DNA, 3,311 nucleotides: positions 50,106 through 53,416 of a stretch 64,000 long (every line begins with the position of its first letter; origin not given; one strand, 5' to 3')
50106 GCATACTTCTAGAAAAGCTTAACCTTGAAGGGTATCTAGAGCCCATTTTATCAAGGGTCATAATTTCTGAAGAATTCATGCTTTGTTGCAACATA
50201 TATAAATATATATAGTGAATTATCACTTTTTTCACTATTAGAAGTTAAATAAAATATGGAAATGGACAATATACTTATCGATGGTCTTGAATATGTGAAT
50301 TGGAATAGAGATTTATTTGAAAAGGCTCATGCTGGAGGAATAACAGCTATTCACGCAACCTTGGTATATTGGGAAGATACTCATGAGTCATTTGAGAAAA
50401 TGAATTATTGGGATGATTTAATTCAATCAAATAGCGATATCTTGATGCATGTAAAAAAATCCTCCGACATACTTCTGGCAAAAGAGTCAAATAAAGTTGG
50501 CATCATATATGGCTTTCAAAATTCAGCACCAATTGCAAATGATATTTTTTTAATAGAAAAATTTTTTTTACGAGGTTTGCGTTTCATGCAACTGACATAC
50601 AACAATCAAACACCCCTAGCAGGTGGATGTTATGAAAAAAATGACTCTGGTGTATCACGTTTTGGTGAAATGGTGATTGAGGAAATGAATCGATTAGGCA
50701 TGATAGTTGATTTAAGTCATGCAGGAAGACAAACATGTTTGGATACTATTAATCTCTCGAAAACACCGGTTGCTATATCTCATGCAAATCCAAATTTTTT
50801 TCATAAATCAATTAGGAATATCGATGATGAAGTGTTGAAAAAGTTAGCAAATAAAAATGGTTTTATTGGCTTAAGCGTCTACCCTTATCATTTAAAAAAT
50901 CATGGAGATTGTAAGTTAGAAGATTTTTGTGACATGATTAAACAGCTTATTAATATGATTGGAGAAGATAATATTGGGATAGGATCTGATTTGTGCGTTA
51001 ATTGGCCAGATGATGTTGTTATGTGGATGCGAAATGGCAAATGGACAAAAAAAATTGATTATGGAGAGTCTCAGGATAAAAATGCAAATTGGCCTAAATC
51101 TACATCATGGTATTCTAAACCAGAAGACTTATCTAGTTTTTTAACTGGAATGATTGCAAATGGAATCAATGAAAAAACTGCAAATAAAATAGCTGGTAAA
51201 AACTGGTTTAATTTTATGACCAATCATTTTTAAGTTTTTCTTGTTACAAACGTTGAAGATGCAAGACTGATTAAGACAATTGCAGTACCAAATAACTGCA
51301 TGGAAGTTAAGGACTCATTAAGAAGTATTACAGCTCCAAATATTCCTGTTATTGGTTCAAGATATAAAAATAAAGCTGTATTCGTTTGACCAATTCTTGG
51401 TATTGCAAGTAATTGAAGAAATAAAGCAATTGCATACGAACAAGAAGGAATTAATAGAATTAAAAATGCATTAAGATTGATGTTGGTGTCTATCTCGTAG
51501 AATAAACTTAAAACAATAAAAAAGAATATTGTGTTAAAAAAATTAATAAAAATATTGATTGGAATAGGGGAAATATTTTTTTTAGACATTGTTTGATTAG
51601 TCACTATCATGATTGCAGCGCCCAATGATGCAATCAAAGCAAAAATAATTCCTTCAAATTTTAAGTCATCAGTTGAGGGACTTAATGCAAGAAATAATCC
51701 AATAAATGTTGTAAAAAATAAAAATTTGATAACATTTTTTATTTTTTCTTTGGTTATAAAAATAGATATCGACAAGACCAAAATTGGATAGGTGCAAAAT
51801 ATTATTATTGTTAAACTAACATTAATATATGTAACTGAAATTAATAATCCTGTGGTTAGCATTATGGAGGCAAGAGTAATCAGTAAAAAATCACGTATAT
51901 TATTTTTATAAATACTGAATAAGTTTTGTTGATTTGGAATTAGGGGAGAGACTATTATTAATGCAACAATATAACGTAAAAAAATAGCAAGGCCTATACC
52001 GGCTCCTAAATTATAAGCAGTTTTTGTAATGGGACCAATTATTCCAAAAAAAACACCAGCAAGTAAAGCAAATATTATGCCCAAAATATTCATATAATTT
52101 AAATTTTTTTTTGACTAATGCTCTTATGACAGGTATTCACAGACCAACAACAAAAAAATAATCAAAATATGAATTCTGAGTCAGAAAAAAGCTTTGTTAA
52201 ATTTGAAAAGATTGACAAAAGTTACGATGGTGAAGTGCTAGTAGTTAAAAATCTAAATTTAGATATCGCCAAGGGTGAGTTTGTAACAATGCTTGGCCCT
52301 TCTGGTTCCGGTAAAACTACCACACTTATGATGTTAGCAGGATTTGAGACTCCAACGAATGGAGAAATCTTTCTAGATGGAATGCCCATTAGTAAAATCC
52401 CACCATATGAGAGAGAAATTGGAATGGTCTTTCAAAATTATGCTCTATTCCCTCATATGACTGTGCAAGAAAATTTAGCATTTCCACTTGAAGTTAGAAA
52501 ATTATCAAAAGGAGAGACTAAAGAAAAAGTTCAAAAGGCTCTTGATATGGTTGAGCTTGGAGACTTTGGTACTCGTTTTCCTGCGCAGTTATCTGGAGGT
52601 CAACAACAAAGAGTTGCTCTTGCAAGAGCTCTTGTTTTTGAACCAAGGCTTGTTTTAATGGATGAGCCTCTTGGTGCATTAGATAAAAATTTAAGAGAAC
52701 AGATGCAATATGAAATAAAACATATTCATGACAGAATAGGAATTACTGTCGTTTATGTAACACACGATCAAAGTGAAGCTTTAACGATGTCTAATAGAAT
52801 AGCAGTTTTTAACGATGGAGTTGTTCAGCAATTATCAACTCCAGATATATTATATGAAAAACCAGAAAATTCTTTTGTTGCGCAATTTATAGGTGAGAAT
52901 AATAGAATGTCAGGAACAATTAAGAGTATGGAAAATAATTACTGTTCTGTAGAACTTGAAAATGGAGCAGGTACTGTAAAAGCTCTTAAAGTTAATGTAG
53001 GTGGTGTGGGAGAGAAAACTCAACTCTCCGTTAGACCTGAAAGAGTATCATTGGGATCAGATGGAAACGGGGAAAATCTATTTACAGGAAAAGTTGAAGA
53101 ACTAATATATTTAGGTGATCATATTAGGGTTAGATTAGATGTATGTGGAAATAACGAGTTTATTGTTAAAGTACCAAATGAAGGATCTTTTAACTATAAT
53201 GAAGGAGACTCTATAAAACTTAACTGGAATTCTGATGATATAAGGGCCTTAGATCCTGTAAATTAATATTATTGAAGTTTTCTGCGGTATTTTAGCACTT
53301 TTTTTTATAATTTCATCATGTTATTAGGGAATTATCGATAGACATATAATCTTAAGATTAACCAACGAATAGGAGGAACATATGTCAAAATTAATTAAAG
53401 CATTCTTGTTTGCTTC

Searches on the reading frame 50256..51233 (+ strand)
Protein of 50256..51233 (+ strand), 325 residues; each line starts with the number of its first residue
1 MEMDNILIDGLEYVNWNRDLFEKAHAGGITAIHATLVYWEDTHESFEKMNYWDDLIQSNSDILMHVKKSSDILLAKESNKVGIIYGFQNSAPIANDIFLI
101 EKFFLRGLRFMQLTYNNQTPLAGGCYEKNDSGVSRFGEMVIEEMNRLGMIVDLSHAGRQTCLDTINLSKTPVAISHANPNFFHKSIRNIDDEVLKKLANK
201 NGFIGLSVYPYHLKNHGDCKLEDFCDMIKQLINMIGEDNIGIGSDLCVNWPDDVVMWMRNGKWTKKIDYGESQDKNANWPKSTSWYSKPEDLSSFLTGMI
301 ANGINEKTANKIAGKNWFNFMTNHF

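Call 3: search_protein_families(library=pfam, proteins=[window:50256-51233:+], max_evalue=1)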
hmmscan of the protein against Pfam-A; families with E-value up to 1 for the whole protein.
window:50256-51233:+ (325 aa): 1 family
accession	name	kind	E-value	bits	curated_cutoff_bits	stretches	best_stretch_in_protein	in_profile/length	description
PF01244.27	Peptidase_M19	-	5.9e-70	236.4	26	1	18-322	36-318/319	Membrane dipeptidase (Peptidase family M19)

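Call 4: search_protein_families(library=ncbifam, proteins=[window:50256-51233:+], max_evalue=1)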
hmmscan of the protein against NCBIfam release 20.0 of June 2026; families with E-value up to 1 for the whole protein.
window:50256-51233:+ (325 aa): 1 family
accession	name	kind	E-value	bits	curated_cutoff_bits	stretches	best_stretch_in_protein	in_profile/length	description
NF004801.0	PRK06151.1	subfamily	0.17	10.7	416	1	157-276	259-366/491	chlorohydrolase family protein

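Call 37: search_solved_structures(query=window:50256-51233:+, max_evalue=0.001, show_alignments=3)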
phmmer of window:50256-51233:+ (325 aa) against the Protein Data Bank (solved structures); distinct sequences matched with E-value up to 0.001: 16.
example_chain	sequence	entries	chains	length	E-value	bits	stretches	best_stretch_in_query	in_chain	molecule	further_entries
2i5g_A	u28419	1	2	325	6.3e-60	206.3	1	3-320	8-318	amidohydrolase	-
3neh_A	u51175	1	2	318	2e-21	79.7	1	44-264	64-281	Renal dipeptidase family protein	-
3lu2_A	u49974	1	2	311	2.9e-20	75.9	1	44-263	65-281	Lmo2462 protein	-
1itq_A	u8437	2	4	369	3.4e-20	75.7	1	45-246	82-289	RENAL DIPEPTIDASE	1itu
3id7_A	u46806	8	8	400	6e-19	71.6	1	62-209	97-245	Dipeptidase | renal dipeptidase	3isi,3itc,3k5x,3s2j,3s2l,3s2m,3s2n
5lx0_A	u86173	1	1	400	1e-18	70.8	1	44-246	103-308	Dipeptidase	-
5lx7_A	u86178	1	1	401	1.1e-18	70.8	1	44-246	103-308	Dipeptidase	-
5lwz_A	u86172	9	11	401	1.1e-18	70.8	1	44-246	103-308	Dipeptidase | Dipeptidase gliJ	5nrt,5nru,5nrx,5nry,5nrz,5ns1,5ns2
5lx4_A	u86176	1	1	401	1.1e-18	70.8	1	44-246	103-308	Dipeptidase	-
9h0b_B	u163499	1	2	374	3.8e-18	68.9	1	47-245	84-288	Dipeptidase 1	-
5lx1_A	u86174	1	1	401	6.4e-18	68.2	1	44-245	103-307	Dipeptidase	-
6vgo_A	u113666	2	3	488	3e-17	66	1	77-245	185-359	Dipeptidase 3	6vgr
2rag_A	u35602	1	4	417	3.3e-17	65.8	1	55-206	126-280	Dipeptidase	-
3fdg_A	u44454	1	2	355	3.7e-13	52.5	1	88-246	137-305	Dipeptidase AC. Metallo peptidase. MEROPS family M19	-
3ly0_A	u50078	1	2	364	4.1e-13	52.4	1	88-246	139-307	Dipeptidase AC. Metallo peptidase. MEROPS family M19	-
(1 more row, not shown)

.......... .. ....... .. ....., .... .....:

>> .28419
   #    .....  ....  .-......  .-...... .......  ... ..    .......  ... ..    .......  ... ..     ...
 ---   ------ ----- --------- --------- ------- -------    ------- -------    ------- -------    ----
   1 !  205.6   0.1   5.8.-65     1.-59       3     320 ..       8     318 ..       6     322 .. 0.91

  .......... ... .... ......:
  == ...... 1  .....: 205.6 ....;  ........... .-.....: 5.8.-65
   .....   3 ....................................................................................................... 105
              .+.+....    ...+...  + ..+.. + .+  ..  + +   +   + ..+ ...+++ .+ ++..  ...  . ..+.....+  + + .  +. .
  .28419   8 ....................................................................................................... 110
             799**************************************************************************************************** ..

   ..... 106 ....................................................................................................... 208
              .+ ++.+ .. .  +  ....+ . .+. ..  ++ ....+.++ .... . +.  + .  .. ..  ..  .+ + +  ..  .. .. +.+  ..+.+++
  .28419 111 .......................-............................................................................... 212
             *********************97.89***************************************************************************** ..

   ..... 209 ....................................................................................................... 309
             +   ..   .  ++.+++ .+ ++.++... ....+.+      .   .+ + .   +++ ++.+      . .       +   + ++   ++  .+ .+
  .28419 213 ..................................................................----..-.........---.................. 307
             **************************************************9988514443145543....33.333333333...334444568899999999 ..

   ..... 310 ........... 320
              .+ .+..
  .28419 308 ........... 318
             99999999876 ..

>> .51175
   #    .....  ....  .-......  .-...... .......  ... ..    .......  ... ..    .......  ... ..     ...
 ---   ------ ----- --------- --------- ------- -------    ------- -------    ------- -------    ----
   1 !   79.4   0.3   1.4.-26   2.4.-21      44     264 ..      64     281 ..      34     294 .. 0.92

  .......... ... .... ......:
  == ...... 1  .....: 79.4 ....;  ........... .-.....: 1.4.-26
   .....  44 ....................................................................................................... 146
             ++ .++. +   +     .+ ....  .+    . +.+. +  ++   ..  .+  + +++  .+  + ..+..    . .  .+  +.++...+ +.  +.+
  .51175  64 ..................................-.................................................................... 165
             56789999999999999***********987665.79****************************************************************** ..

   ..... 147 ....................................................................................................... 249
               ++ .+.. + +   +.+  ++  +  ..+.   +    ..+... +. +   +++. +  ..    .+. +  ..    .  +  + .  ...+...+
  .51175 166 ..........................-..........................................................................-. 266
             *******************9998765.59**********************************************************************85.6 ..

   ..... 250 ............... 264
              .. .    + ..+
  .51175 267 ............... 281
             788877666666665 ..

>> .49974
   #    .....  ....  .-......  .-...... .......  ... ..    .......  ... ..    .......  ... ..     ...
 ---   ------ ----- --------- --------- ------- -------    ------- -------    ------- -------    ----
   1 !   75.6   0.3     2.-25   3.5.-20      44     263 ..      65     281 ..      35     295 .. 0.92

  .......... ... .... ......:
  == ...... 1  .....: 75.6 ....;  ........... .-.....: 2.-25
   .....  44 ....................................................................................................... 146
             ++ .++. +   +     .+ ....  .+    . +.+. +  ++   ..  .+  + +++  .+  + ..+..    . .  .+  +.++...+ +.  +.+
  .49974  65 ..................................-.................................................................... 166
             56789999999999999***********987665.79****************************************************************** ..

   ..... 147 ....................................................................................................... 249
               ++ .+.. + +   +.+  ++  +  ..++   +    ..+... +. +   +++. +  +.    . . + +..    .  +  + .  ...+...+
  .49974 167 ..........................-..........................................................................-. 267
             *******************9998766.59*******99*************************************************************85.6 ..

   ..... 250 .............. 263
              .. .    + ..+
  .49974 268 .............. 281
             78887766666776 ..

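Call 74: search_dna_similar(query=window:50256-51233:+, collection=plasmids, mode=protein, max_rows=60, rows=spread, max_evalue=1e-40)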
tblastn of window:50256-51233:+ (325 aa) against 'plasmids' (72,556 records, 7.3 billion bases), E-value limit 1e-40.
Records with a match: 221; places in all: 232; records where one place covers at least 80% of the query: 218.
Best place of each record, by identity: <60% 221.
By first word of the organism name: Sinorhizobium 64; Phaeobacter 58; Ralstonia 9; Caballeronia 7; Aminobacter 7; Neorhizobium 7; Burkholderia 7; Ensifer 6; Azospirillum 6; Paracoccus 4; and 34 more.
By predicted mobility (MOB-suite, as given by PLSDB): non-mobilizable 129; mobilizable 77; conjugative 15.
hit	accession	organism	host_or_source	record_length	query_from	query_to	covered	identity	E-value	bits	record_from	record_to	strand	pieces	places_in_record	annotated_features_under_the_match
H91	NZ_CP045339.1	Vibrio sp. THAF190c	pure culture,Surface of a polyethylene ...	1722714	1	323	99%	47.1%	1e-106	348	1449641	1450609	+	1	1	none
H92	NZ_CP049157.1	Caballeronia sp. SBC1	whole organism,soil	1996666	1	323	99%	45.8%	3e-107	350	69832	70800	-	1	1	none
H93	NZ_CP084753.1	Roseateles sp. XES5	Xenopus laevis,bacterial culture,swab ...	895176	2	325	100%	42.3%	1e-92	308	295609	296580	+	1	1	membrane dipeptidase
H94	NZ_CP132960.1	Aminobacter niigataensis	cell culture,sediment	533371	7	325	98%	42.6%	2e-93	310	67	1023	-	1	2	membrane dipeptidase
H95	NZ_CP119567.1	Pararhizobium qamdonense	cell culture,soil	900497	7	325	98%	42.3%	1e-92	308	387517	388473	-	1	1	membrane dipeptidase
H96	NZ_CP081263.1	Phaeobacter inhibens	-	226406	6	325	98%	40.9%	1e-88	296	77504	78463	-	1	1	dipeptidase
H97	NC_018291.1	Phaeobacter inhibens DSM 17395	-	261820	6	325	98%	40.9%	2e-88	296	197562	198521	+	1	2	membrane dipeptidase | aldehyde dehydrogenase family protein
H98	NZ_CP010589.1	Phaeobacter gallaeciensis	cell culture,clam larvae aquaculture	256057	8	325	98%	40.9%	3e-87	293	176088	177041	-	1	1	membrane dipeptidase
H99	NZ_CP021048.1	Phaeobacter gallaeciensis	cell culture,Pacific plankton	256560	8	325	98%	40.9%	3e-87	293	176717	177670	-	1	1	membrane dipeptidase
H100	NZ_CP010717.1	Phaeobacter piscinae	cell culture,fish larvae aquaculture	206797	8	325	98%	40.9%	3e-87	292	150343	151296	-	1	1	membrane dipeptidase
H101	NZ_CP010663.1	Phaeobacter inhibens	cell culture,clam larvae aquaculture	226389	6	325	98%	40.6%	3e-88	295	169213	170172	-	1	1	membrane dipeptidase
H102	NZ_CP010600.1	Phaeobacter inhibens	cell culture,clam larvae aquaculture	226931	6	325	98%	40.6%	3e-88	295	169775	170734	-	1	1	membrane dipeptidase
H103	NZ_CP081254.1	Phaeobacter inhibens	-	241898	6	325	98%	40.6%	4e-88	295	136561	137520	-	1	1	membrane dipeptidase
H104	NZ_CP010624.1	Phaeobacter inhibens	cell culture,fish larvae aquaculture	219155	6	325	98%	40.6%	4e-88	295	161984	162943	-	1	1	membrane dipeptidase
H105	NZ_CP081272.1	Phaeobacter inhibens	-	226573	6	325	98%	40.6%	1e-87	293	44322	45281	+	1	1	dipeptidase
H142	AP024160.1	Ralstonia solanacearum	Zingiber officinale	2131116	1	317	98%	33.9%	3e-53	194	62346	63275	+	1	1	peptidase M19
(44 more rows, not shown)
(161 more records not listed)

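Call 75: get_annotated_region(hit=H142, flank=9000)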
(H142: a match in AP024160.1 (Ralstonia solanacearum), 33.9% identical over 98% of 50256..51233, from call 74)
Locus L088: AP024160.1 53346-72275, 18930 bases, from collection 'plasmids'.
description: Ralstonia solanacearum MAFF 211479 plasmid pM211479 DNA, complete sequence
organism: Ralstonia solanacearum (NCBI taxid 305)
taxonomy: Bacteria; Pseudomonadota; Betaproteobacteria; Burkholderiales; Burkholderiaceae; Ralstonia; Ralstonia solanacearum
host: -; source: Zingiber officinale; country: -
typing (MOB-suite, as given by PLSDB): mobilizable; relaxase MOBP
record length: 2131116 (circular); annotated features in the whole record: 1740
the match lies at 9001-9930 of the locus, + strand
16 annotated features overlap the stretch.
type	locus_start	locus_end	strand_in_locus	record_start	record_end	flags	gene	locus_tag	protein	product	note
CDS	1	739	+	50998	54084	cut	soxA_2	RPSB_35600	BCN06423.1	sarcosine oxidase subunit alpha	-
CDS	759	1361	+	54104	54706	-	soxG_2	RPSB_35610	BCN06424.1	sarcosine oxidase subunit gamma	-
CDS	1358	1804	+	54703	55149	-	-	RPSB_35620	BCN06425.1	dihydroneopterin aldolase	-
CDS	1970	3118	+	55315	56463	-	-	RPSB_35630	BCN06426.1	membrane protein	-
CDS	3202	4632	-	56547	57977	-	-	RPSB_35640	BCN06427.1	MFS transporter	-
CDS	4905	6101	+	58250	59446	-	fdhA_2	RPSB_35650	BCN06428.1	glutathione-independent formaldehyde dehydrogenase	-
CDS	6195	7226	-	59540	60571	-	-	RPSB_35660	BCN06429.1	AraC family transcriptional regulator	-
CDS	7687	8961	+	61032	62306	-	glyA2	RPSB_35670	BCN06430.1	serine hydroxymethyltransferase 2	-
CDS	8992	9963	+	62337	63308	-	-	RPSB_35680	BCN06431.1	peptidase M19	-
CDS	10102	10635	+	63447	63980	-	-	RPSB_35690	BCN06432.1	4-vinyl reductase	-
CDS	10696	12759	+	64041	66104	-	-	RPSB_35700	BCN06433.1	NADH:flavin oxidoreductase/NADH oxidase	-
CDS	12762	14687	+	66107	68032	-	-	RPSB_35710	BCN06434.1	(Fe-S)-binding protein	-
CDS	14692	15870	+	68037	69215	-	-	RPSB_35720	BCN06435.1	electron transfer flavoprotein subunit alpha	-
CDS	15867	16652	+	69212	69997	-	-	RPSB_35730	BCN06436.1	electron transfer flavoprotein subunit beta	-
CDS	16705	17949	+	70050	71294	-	-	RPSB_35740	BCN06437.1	(Fe-S)-binding protein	-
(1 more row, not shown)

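Call 89: search_protein_families(library=padloc, proteins=[window:50256-51233:+], max_evalue=0.01)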
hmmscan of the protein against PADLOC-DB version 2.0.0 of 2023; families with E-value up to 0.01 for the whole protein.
window:50256-51233:+ (325 aa): 0 families

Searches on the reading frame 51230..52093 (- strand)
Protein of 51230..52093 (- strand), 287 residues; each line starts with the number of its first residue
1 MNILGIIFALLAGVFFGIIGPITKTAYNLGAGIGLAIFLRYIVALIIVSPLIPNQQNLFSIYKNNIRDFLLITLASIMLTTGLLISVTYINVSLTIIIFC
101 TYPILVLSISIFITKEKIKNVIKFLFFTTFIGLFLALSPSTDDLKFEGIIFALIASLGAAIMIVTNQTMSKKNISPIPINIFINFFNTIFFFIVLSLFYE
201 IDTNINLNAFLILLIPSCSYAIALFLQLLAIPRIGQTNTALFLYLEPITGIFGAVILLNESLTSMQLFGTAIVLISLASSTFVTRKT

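Call 3: search_protein_families(library=pfam, proteins=[window:51230-52093:-], max_evalue=1)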
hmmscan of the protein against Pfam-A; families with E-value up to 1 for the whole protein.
window:51230-52093:- (287 aa): 3 families
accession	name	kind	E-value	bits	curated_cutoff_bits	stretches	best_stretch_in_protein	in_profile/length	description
PF00892.27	EamA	-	2.4e-21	76.9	28.2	2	148-278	3-131/135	EamA-like transporter family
PF20389.3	DUF6684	-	0.032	14.8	24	1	120-166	17-63/79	Family of unknown function (DUF6684)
PF17856.7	TIP49_C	-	0.095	13.3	24.5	1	22-67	13-58/66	TIP49 AAA-lid domain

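Call 4: search_protein_families(library=ncbifam, proteins=[window:51230-52093:-], max_evalue=1)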
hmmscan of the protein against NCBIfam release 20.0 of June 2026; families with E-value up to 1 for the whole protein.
window:51230-52093:- (287 aa): 2 families
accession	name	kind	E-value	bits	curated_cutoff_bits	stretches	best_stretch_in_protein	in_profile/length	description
TIGR00950.1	2A78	equivalog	2.3e-10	40.4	230.2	1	22-276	7-262/264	carboxylate/amino acid/amine transporter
TIGR03340.1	phn_DUF6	hypoth_equivalog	0.066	12.9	288.15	1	59-277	55-278/281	phosphonate utilization associated putative membrane protein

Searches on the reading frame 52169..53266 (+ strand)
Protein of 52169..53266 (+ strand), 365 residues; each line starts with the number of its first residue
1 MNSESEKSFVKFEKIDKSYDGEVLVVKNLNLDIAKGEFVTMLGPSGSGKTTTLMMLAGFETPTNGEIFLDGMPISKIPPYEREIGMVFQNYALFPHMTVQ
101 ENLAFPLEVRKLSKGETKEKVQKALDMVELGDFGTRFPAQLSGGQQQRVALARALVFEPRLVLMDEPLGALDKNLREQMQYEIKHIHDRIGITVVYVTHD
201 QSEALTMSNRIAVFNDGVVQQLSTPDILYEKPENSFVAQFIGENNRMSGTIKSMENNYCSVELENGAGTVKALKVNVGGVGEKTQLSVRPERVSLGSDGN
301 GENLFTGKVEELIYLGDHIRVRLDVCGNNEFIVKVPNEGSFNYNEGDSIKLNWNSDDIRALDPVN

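Call 18: search_protein_families(library=pfam, proteins=[window:52169-53266:+], max_evalue=0.001)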
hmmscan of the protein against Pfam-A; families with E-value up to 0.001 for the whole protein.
window:52169-53266:+ (365 aa): 2 families
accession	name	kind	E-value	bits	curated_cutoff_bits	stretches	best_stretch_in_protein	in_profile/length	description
PF00005.33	ABC_tran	-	1.4e-38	133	25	1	26-168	1-136/137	ABC transporter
PF08402.16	TOBE_2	-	2.2e-16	60.1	21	1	286-361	1-76/76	TOBE domain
